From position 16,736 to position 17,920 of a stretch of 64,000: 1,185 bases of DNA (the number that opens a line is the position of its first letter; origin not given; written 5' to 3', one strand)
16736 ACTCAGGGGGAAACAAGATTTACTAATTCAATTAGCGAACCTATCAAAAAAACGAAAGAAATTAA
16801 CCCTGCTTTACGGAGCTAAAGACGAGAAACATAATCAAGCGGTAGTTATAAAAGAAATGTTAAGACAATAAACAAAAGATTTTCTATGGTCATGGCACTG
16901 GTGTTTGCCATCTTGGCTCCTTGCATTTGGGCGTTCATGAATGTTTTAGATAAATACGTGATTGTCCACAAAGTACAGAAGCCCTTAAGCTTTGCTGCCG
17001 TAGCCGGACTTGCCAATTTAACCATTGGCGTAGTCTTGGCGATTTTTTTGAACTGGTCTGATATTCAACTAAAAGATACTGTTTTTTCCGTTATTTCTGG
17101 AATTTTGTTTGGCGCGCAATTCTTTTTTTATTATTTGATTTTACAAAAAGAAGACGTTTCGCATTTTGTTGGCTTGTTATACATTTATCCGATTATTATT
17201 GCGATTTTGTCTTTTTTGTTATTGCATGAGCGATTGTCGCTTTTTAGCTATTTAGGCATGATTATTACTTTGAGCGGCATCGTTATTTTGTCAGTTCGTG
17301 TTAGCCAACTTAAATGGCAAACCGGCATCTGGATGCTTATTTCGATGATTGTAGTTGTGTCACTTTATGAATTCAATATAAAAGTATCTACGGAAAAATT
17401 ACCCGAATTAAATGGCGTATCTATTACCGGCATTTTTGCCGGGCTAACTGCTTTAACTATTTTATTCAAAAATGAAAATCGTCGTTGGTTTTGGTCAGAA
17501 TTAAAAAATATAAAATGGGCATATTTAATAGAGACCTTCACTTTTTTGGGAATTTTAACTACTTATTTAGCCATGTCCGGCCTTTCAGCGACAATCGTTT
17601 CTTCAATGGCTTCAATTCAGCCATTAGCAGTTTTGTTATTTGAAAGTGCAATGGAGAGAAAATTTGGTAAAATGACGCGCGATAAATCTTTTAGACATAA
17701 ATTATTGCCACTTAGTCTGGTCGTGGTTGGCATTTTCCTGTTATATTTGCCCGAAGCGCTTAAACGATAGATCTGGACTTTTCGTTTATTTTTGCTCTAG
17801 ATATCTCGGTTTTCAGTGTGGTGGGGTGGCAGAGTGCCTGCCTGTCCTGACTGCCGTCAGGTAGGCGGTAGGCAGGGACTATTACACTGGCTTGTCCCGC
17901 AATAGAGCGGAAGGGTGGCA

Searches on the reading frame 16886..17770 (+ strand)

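Call 15: search_protein_families(library=pfam, proteins=[window:16886-17770:+], max_evalue=0.001)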
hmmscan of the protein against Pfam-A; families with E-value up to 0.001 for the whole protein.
window:16886-17770:+ (294 aa): 1 family
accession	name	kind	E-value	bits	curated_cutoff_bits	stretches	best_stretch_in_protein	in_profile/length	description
PF00892.27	EamA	-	8.5e-17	62.1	28.2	1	4-136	3-134/135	EamA-like transporter family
